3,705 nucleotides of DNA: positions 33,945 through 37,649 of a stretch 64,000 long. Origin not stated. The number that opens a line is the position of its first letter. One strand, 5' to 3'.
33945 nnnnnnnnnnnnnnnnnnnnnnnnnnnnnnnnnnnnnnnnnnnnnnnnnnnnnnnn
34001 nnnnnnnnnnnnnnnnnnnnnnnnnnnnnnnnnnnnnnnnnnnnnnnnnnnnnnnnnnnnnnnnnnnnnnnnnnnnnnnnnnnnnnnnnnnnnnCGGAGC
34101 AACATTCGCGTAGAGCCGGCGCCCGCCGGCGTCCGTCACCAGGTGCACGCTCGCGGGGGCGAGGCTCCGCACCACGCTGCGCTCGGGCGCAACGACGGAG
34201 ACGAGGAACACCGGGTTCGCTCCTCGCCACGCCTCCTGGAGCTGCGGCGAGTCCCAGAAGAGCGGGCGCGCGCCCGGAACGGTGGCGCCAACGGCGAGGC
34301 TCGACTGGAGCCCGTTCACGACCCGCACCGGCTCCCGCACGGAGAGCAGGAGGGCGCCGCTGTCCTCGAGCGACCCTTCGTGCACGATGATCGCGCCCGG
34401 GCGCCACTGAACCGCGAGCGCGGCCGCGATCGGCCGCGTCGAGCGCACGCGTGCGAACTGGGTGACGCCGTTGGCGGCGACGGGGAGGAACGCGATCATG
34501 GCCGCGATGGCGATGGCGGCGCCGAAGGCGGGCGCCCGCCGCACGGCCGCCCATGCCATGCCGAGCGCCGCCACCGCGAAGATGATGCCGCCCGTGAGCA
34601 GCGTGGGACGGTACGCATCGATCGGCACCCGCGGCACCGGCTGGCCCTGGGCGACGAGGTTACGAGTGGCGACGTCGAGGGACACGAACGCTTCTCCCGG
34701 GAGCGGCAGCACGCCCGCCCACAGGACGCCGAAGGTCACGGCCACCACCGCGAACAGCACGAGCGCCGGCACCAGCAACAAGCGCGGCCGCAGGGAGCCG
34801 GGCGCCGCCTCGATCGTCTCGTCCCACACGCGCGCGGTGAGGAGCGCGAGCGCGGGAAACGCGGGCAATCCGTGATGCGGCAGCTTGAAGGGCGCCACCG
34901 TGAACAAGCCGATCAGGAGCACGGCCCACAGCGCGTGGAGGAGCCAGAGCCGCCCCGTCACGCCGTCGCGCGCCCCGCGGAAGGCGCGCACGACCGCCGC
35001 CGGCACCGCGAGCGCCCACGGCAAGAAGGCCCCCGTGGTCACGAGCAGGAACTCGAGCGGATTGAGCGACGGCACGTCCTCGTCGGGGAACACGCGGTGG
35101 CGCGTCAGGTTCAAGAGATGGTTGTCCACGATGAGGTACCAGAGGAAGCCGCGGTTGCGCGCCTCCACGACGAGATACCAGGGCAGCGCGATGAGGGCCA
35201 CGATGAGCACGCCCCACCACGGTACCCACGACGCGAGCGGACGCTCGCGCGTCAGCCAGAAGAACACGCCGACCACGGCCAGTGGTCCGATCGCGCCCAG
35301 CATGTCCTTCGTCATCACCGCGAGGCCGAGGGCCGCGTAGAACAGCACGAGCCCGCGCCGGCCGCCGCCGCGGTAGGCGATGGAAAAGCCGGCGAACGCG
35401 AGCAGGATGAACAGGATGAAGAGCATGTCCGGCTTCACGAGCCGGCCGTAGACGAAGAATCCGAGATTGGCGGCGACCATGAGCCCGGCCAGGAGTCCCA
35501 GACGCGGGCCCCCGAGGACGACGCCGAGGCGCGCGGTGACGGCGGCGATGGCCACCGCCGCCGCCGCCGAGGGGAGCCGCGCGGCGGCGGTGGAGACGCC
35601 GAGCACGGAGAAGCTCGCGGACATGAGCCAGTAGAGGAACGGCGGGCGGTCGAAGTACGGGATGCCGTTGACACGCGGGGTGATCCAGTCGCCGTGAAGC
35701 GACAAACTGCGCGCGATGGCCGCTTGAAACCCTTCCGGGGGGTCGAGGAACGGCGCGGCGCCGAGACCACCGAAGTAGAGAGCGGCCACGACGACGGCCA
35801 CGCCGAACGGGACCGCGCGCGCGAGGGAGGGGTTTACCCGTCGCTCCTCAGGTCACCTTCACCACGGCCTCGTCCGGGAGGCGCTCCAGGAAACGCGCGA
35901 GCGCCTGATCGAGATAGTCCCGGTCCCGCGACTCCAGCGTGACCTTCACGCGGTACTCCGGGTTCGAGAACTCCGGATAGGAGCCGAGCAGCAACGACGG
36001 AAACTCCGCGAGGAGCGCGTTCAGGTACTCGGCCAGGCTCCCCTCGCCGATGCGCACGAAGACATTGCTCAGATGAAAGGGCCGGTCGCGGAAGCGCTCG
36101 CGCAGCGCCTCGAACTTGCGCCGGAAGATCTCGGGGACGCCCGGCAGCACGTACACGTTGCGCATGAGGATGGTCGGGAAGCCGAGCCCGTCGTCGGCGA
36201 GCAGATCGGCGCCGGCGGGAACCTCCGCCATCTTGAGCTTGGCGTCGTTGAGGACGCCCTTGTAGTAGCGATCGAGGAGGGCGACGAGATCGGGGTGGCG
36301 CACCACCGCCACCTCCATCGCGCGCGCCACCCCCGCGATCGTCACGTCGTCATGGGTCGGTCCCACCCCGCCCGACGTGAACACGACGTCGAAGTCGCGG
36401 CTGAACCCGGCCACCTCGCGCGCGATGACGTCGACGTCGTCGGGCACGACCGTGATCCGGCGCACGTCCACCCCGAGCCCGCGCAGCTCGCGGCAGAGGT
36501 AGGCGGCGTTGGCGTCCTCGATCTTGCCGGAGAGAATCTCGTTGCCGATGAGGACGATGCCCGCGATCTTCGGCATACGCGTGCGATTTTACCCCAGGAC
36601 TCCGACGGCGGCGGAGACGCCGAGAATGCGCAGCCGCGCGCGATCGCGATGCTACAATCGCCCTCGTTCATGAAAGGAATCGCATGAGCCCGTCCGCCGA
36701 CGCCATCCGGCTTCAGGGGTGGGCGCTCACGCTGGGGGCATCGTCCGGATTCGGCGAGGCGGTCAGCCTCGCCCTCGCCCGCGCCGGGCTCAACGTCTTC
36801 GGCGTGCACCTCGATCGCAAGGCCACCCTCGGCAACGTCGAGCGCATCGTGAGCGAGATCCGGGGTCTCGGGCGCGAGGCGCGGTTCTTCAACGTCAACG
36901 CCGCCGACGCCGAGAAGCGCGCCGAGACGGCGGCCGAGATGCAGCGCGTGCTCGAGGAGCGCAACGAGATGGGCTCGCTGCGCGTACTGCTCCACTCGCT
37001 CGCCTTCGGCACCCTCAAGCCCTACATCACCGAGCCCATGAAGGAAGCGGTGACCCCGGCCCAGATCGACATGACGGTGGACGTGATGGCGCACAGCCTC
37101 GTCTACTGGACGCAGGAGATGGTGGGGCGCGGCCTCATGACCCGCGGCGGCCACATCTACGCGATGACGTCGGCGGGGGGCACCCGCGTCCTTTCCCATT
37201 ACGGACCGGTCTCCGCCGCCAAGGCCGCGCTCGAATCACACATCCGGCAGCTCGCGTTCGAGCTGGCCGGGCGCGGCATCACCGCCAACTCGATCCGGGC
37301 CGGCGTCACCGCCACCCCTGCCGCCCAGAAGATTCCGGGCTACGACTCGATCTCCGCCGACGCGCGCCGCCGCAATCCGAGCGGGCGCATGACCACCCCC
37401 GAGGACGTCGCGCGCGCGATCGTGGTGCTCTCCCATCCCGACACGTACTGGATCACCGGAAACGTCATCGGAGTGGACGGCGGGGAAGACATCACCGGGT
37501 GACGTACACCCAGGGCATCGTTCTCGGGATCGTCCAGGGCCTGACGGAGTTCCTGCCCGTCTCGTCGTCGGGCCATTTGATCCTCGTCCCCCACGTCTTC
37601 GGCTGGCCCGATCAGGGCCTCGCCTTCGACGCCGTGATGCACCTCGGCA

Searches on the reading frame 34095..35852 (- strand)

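Call 74: search_protein_families(library=pfam, proteins=[window:34095-35852:-], max_evalue=0.0001)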
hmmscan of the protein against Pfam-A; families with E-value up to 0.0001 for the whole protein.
window:34095-35852:- (586 aa): 2 families
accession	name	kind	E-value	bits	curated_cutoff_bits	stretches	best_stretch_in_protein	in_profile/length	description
PF13231.12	PMT_2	-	3e-15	57.2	26.1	1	68-225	1-157/160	Dolichyl-phosphate-mannose-protein mannosyltransferase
PF02366.24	PMT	-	5.9e-15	55.9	22.7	1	43-235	35-240/245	Dolichyl-phosphate-mannose-protein mannosyltransferase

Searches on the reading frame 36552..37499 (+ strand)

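Call 74: search_protein_families(library=pfam, proteins=[window:36552-37499:+], max_evalue=0.0001)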
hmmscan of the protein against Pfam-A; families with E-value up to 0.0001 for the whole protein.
window:36552-37499:+ (316 aa): 2 families
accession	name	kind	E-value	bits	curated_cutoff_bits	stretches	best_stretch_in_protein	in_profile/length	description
PF13561.12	adh_short_C2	-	7.1e-45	153.8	27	1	62-311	1-234/236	Enoyl-(Acyl carrier protein) reductase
PF00106.31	adh_short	-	2.3e-21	76.6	26.6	1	57-261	2-190/195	short chain dehydrogenase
